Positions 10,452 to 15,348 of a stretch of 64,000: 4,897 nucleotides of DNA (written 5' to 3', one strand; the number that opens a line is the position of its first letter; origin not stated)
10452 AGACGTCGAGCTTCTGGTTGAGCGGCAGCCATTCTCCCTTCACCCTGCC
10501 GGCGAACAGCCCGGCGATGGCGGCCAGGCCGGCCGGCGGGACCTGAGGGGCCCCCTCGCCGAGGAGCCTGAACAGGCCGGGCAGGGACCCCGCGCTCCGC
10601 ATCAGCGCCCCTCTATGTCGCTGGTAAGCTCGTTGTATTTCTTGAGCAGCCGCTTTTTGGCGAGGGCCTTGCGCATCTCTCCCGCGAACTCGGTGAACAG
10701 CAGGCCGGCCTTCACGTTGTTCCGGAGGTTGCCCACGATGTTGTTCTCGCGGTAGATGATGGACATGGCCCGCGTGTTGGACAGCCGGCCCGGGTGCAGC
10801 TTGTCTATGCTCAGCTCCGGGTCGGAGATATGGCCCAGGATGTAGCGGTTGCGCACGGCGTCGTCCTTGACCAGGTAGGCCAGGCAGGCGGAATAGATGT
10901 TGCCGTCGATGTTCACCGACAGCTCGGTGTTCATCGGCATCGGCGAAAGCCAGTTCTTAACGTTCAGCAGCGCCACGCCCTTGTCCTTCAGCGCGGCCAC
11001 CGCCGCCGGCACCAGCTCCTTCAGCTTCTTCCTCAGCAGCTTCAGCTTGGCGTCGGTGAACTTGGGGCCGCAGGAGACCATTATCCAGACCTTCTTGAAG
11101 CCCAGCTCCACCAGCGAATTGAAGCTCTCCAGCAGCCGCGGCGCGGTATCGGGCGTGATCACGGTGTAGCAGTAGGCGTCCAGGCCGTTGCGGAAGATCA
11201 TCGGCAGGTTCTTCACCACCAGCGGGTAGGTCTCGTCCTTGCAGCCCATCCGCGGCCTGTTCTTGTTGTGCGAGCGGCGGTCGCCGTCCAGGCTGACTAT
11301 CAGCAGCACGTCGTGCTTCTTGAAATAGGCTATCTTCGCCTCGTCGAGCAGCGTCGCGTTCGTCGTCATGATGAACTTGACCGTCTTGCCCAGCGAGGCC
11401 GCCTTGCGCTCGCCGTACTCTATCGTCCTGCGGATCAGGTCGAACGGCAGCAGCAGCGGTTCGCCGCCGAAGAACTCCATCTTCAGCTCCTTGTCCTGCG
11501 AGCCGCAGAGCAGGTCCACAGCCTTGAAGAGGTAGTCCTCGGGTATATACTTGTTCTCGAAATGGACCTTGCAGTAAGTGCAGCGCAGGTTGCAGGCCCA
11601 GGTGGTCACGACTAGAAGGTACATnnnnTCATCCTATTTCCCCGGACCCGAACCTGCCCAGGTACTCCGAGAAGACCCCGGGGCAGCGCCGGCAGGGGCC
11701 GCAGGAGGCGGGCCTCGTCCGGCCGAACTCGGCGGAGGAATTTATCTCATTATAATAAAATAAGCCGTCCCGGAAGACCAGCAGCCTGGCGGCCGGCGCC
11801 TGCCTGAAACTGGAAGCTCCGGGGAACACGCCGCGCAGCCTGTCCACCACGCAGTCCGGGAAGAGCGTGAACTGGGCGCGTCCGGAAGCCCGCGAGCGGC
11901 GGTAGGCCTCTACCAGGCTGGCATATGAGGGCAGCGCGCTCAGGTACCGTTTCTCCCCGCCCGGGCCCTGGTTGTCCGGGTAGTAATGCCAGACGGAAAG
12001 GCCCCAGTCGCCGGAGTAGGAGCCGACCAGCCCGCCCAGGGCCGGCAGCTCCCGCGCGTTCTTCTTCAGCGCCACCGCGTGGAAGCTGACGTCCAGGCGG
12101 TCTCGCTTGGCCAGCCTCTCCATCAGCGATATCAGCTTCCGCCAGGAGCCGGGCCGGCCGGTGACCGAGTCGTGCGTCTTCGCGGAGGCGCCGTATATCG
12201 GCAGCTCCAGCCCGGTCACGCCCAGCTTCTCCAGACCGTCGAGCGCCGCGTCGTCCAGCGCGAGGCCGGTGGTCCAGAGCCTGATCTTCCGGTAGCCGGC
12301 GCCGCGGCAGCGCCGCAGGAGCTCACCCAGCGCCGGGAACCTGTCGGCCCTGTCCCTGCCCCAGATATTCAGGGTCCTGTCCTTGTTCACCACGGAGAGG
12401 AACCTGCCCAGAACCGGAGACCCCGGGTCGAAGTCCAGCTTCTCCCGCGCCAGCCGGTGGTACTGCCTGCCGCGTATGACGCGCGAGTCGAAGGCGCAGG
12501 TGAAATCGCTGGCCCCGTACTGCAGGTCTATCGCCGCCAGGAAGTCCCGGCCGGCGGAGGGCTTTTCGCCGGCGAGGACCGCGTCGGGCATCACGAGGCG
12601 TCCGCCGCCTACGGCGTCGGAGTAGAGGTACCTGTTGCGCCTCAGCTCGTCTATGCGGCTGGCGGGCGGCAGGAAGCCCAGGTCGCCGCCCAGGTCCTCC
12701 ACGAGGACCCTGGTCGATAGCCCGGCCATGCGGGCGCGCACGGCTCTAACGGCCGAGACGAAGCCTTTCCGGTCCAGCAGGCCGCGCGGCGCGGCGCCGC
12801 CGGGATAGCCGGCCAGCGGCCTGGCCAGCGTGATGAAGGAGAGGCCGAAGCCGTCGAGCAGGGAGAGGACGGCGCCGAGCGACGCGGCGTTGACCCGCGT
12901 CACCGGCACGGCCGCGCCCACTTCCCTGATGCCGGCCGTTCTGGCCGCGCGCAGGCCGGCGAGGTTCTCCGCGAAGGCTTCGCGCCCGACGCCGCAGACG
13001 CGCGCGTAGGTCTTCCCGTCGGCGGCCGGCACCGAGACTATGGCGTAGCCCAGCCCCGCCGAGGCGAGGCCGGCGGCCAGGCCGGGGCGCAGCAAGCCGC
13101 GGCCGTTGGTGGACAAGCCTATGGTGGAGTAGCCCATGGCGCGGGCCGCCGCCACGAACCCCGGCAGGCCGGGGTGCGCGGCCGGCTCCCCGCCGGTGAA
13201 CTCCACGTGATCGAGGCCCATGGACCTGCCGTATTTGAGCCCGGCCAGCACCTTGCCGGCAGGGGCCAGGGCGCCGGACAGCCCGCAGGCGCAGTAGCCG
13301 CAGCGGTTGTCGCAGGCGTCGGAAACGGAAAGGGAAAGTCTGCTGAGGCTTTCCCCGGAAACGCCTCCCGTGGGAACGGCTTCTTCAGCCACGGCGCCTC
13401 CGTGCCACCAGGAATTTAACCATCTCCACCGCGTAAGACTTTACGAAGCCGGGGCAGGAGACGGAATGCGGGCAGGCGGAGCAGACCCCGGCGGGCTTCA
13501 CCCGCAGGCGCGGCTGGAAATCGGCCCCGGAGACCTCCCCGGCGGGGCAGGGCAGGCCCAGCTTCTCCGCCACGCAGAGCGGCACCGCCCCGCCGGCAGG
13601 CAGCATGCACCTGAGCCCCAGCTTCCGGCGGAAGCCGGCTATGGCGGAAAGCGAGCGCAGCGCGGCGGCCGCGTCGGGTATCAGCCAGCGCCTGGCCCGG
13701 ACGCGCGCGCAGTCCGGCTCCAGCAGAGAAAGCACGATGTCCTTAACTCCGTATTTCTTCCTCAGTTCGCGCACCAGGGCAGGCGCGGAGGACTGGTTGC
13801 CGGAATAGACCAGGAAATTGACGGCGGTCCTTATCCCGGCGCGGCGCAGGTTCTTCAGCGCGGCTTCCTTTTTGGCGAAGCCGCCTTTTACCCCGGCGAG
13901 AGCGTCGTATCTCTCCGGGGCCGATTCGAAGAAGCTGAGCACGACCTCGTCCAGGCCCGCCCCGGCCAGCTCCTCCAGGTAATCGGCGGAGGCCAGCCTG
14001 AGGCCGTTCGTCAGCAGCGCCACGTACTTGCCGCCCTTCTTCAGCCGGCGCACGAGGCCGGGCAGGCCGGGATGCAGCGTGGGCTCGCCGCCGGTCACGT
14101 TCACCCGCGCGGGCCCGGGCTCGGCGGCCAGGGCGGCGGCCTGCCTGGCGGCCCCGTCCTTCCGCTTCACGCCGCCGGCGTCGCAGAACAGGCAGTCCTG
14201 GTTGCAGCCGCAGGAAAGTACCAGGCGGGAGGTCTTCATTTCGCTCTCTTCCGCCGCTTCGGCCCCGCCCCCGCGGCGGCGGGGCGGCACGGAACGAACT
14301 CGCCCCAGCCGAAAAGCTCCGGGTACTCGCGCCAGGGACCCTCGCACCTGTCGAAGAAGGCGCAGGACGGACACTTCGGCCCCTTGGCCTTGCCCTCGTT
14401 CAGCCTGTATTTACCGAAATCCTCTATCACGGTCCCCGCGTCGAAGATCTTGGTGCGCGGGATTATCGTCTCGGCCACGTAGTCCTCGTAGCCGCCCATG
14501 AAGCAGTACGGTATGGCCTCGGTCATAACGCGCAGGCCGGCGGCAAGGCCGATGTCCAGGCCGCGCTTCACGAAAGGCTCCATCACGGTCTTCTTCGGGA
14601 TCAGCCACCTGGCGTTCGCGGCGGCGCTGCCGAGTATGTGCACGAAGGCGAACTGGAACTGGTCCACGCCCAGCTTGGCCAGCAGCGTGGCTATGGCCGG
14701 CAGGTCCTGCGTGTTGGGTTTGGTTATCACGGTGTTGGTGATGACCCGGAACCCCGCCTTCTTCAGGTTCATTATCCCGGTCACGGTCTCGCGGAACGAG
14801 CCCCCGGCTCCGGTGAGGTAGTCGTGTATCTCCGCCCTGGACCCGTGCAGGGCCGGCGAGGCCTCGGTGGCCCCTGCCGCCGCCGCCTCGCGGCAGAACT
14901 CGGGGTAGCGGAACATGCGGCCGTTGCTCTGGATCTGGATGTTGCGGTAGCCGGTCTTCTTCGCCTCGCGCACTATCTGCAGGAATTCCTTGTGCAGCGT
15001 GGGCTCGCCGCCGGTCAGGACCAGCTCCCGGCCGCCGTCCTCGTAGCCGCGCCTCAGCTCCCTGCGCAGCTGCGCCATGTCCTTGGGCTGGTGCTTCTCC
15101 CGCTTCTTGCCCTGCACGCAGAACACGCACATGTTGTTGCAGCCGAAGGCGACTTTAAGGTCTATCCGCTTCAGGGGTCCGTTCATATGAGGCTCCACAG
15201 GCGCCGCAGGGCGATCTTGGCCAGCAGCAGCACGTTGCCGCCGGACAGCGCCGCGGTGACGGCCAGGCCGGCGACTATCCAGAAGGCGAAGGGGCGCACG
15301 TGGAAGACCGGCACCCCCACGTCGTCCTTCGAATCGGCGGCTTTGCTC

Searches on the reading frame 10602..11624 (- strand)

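Call 16: search_protein_families(library=pfam, proteins=[window:10602-11624:-], max_evalue=0.001)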
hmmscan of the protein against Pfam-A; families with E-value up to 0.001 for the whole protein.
window:10602-11624:- (340 aa): 1 family
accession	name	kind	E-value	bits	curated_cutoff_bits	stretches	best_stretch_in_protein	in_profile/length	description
PF04055.27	Radical_SAM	-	1.4e-11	45.2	29.5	1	7-157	3-152/166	Radical SAM superfamily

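Call 18: search_protein_families(library=ncbifam, proteins=[window:10602-11624:-], max_evalue=0.00001)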
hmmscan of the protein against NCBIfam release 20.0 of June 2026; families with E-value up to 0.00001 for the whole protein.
window:10602-11624:- (340 aa): 37 families (the best 25 are shown)
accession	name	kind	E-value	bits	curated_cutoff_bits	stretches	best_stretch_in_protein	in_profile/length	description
NF047865.1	rSAM_PapB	equivalog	1.2e-41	143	340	1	6-221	8-226/330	PapB family radical SAM/SPASM ranthipeptide maturase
TIGR04064.1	rSAM_nif11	equivalog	1e-33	116.8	518.7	1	3-195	80-274/459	nif11-like peptide radical SAM maturase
TIGR03978.1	rSAM_paired_1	equivalog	9.8e-33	113.6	370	1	4-180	86-266/466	His-Xaa-Ser system radical SAM maturase HxsB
TIGR04068.1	rSAM_ocin_clost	equivalog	3.9e-32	111.7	500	1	4-145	87-234/462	Cys-rich peptide radical SAM maturase CcpM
TIGR03906.1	quino_hemo_SAM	equivalog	9e-25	87.2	453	1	5-143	99-241/467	quinohemoprotein amine dehydrogenase maturation protein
TIGR03974.1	rSAM_six_Cys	equivalog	1e-21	77.4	425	1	8-181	104-283/451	thioether cross-link-forming SCIFF peptide maturase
NF040492.1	not_ScfB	exception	2.4e-21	76.2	855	1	8-181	102-282/450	ScfB-related radical SAM/SPASM orphan maturase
TIGR03942.1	sulfatase_rSAM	equivalog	1.9e-20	73.3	349.45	1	7-178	7-183/363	anaerobic sulfatase maturase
TIGR04148.1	GG_samocin_CFB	equivalog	2.4e-18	66.5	300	1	4-142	20-169/411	radical SAM peptide maturase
NF038170.1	lachnocin_rSAM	equivalog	2.6e-18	66.1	550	1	6-146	81-226/440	lachnocin radical SAM maturase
TIGR04115.1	rSAM_Cxxx_rpt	equivalog_domain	3e-17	63.1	350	1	7-268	8-290/359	radical SAM peptide maturase, CXXX-repeat target family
TIGR04280.1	geopep_mat_rSAM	hypoth_equivalog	1.9e-16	60.1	400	1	3-143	86-230/428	geopeptide radical SAM maturase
NF041298.1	rSAM_mat_DynA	equivalog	2.5e-16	59.6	450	1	5-178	5-183/356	dynobactin maturation radical SAM/SPASM protein DynA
NF035951.1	rSAM_RumMC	equivalog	2.5e-16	59.4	720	1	7-140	118-256/510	RumMC family radical SAM sactipeptide maturase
NF041707.1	rSAM_YhhB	equivalog_domain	4.7e-15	55.4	445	1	4-168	5-181/369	cyclophane-forming radical SAM/SPASM peptide maturase YhhB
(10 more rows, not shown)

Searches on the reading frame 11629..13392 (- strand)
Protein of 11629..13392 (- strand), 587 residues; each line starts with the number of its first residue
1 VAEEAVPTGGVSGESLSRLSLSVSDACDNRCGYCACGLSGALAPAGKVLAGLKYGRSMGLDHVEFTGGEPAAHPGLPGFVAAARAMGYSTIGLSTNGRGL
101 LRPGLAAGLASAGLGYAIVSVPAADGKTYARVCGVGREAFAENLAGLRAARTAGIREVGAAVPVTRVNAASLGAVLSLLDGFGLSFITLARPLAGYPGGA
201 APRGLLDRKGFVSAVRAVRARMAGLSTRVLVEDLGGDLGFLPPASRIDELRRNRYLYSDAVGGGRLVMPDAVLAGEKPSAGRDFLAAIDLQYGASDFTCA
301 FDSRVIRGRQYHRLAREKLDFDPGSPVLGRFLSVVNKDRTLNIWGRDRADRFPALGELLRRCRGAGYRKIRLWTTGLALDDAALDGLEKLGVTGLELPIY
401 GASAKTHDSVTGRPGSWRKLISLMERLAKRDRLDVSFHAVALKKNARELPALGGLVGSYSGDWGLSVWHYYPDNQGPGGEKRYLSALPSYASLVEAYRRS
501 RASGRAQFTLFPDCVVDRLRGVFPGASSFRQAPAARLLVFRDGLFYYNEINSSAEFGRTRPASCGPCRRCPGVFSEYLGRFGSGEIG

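Call 16: search_protein_families(library=pfam, proteins=[window:11629-13392:-], max_evalue=0.001)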
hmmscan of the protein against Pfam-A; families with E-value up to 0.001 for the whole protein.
window:11629-13392:- (587 aa): 1 family
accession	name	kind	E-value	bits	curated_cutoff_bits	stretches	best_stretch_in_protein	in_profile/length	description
PF04055.27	Radical_SAM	-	4.6e-20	72.9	29.5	2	22-158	2-144/166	Radical SAM superfamily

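Call 18: search_protein_families(library=ncbifam, proteins=[window:11629-13392:-], max_evalue=0.00001)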
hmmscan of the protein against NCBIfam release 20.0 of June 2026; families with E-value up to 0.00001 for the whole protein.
window:11629-13392:- (587 aa): 17 families
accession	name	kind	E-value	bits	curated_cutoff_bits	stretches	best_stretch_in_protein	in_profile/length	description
NF038332.1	rSAM_rare_HxsC4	exception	1.8e-20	73.4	500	2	55-184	56-186/335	radical SAM protein HxsC4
TIGR02666.1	moaA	equivalog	1.1e-17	64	284.05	1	16-175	9-176/336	GTP 3',8-cyclase MoaA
TIGR02668.1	moaA_archaeal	equivalog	9.7e-16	57.6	325.25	1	13-180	6-174/303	GTP 3',8-cyclase MoaA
TIGR02109.1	PQQ_syn_pqqE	equivalog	3.6e-13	49.2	381.35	1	26-178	16-168/358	pyrroloquinoline quinone biosynthesis protein PqqE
TIGR04466.1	rSAM_BlsE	equivalog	2.1e-12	47.1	400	1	23-157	9-141/327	cytosylglucuronate decarboxylase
TIGR04051.1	rSAM_NirJ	equivalog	5.2e-11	42.1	515.45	1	56-181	45-165/354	heme d1 biosynthesis radical SAM protein NirJ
NF001199.0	PRK00164.2-1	equivalog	1.1e-10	41.1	231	1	16-174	11-170/308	GTP 3',8-cyclase MoaA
TIGR04545.1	rSAM_ahbD_hemeb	equivalog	2.8e-10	40.2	500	0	62-183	49-166/339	heme b synthase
NF045646.2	rSAM_Se_TrsS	equivalog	4.7e-09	35.3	490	1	23-177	92-249/441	radical SAM (seleno)protein TrsS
TIGR04347.1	pseudo_SAM_Halo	equivalog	2e-08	34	525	1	58-185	83-205/390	TIGR04347 family pseudo-SAM/SPASM protein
TIGR04251.1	SCM_rSAM_ScmF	equivalog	2.1e-08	34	400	1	54-185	48-175/353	SynChlorMet cassette radical SAM/SPASM protein ScmF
TIGR03977.1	rSAM_pair_HxsC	equivalog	2.4e-08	33.2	267.9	0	395-453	130-187/292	His-Xaa-Ser system radical SAM maturase HxsC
TIGR04311.1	rSAM_Geo_metal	subfamily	4.3e-08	32.6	400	1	19-190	5-185/423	radical SAM/SPASM family putative metalloenzyme maturase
TIGR03962.1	mycofact_rSAM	equivalog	1.1e-07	31.4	265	0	56-186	54-180/339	mycofactocin radical SAM maturase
TIGR04053.2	TIGR04053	equivalog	2.3e-07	30.4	395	0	378-457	96-174/366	TIGR04053 family radical SAM/SPASM domain-containing protein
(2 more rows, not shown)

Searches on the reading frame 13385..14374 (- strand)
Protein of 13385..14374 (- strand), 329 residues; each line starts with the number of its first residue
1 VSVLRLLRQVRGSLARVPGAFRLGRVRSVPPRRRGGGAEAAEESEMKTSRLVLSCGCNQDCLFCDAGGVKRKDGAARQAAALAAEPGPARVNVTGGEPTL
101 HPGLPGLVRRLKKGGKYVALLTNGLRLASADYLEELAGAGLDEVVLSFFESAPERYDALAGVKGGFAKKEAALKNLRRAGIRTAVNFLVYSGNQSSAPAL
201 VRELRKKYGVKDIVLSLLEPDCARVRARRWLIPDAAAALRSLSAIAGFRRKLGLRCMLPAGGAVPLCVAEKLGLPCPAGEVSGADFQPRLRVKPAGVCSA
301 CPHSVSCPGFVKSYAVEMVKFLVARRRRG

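Call 16: search_protein_families(library=pfam, proteins=[window:13385-14374:-], max_evalue=0.001)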
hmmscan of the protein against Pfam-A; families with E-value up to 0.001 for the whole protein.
window:13385-14374:- (329 aa): 2 families
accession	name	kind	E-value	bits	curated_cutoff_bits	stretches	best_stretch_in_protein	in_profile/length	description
PF04055.27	Radical_SAM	-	2.6e-21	76.9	29.5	1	52-189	2-150/166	Radical SAM superfamily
PF12710.13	HAD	-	0.00014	22.8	27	1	97-182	84-169/189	haloacid dehalogenase-like hydrolase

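Call 18: search_protein_families(library=ncbifam, proteins=[window:13385-14374:-], max_evalue=0.00001)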
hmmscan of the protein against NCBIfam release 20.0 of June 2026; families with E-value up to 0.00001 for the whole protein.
window:13385-14374:- (329 aa): 27 families (the best 25 are shown)
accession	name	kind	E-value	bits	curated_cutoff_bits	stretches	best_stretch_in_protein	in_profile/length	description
TIGR02668.1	moaA_archaeal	equivalog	1.1e-18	67.3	325.25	1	46-219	9-185/303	GTP 3',8-cyclase MoaA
TIGR02109.1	PQQ_syn_pqqE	equivalog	3.9e-18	65.5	381.35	1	83-256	49-220/358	pyrroloquinoline quinone biosynthesis protein PqqE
TIGR03977.1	rSAM_pair_HxsC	equivalog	7.2e-16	57.9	267.9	1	48-313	26-291/292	His-Xaa-Ser system radical SAM maturase HxsC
NF001199.0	PRK00164.2-1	equivalog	8.5e-15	54.7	231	1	46-202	11-173/308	GTP 3',8-cyclase MoaA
NF045646.2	rSAM_Se_TrsS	equivalog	2.1e-14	52.9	490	1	56-195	95-242/441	radical SAM (seleno)protein TrsS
TIGR04466.1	rSAM_BlsE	equivalog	2.4e-13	50.3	400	1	56-218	12-175/327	cytosylglucuronate decarboxylase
TIGR02666.1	moaA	equivalog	4e-13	49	284.05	1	50-203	13-179/336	GTP 3',8-cyclase MoaA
NF038332.1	rSAM_rare_HxsC4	exception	1.3e-11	44.3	500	1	46-218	11-194/335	radical SAM protein HxsC4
TIGR04251.1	SCM_rSAM_ScmF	equivalog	1.7e-11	44.1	400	1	84-221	50-185/353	SynChlorMet cassette radical SAM/SPASM protein ScmF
TIGR04303.1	GeoRSP_rSAM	equivalog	2.1e-11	44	400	1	56-210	14-169/325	GeoRSP system radical SAM/SPASM protein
TIGR04051.1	rSAM_NirJ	equivalog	3.5e-11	42.7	515.45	1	93-219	54-177/354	heme d1 biosynthesis radical SAM protein NirJ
NF045574.1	sacti_mat_StsB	exception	3e-10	39.5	625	1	41-195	90-247/466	StsB family radical SAM/SPASM domain sactipeptide maturase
TIGR03470.1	HpnH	equivalog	4.2e-10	39.1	225.05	1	75-216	60-198/318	adenosyl-hopene transferase HpnH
TIGR02495.1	NrdG2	equivalog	1.6e-09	37.4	131.15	1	48-181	17-155/193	anaerobic ribonucleoside-triphosphate reductase activating protein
NF045702.1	rSAM_GDGT_ether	equivalog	1.9e-09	36.7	450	1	88-185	136-232/486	tetraether lipid synthase Tes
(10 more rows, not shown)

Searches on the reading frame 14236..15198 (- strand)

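Call 16: search_protein_families(library=pfam, proteins=[window:14236-15198:-], max_evalue=0.001)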
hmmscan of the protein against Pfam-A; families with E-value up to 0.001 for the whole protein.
window:14236-15198:- (320 aa): 2 families
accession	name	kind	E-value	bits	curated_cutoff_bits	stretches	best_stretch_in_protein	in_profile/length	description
PF04055.27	Radical_SAM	-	2.2e-25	90.2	29.5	1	16-170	3-163/166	Radical SAM superfamily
PF13353.11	Fer4_12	-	0.00029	21.6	22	1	6-96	2-94/137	4Fe-4S single cluster domain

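Call 18: search_protein_families(library=ncbifam, proteins=[window:14236-15198:-], max_evalue=0.00001)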
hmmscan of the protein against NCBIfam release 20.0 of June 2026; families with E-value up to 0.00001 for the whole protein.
window:14236-15198:- (320 aa): 38 families (the best 25 are shown)
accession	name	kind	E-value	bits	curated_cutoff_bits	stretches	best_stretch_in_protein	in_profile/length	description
NF038332.1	rSAM_rare_HxsC4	exception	1.8e-36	126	500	1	10-215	14-223/335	radical SAM protein HxsC4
TIGR03977.1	rSAM_pair_HxsC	equivalog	1.3e-30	106.3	267.9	1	19-235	34-254/292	His-Xaa-Ser system radical SAM maturase HxsC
TIGR04545.1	rSAM_ahbD_hemeb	equivalog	2.3e-21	76.6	500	1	14-187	4-176/339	heme b synthase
TIGR04053.2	TIGR04053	equivalog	1.3e-20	74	395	1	40-195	42-195/366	TIGR04053 family radical SAM/SPASM domain-containing protein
NF045574.1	sacti_mat_StsB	exception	8.2e-19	67.8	625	1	7-192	93-275/466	StsB family radical SAM/SPASM domain sactipeptide maturase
TIGR04251.1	SCM_rSAM_ScmF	equivalog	2.8e-18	66.4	400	1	8-186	2-182/353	SynChlorMet cassette radical SAM/SPASM protein ScmF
TIGR02668.1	moaA_archaeal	equivalog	3.7e-18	65.5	325.25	1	8-212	8-213/303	GTP 3',8-cyclase MoaA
TIGR04303.1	GeoRSP_rSAM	equivalog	4.7e-16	59.2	400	1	12-191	7-182/325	GeoRSP system radical SAM/SPASM protein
TIGR04466.1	rSAM_BlsE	equivalog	4.8e-16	59.1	400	1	16-186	9-175/327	cytosylglucuronate decarboxylase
TIGR04546.1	rSAM_ahbC_deAc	equivalog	3.7e-15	55.6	650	1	19-185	48-212/390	12,18-didecarboxysiroheme deacetylase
NF045646.2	rSAM_Se_TrsS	equivalog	3.8e-15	55.4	490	1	14-171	90-249/441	radical SAM (seleno)protein TrsS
TIGR03913.1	rad_SAM_trio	equivalog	5e-15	54.8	591.75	1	16-238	25-245/477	GDL motif peptide-associated radical SAM/SPASM maturase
TIGR04347.1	pseudo_SAM_Halo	equivalog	8.7e-15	54.9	525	1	19-187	47-213/390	TIGR04347 family pseudo-SAM/SPASM protein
TIGR04051.1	rSAM_NirJ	equivalog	1.2e-14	54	515.45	1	20-193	12-183/354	heme d1 biosynthesis radical SAM protein NirJ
NF049973.1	radical_Rv1681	equivalog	2.5e-14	53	380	1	10-180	72-241/326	Rv1681 family radical SAM protein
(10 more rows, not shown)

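Call 39: search_protein_families(library=padloc, proteins=[window:14236-15198:-], max_evalue=0.01)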
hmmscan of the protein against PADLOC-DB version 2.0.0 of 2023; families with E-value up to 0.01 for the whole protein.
window:14236-15198:- (320 aa): 2 families
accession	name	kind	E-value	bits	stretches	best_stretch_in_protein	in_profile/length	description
PDLC02903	pVip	-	7.3e-12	43.3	1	17-164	7-151/257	Viperins not associated with kinases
PDLC02904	pVip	-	5.1e-11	40.6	1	19-182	12-171/262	Viperins associated with kinases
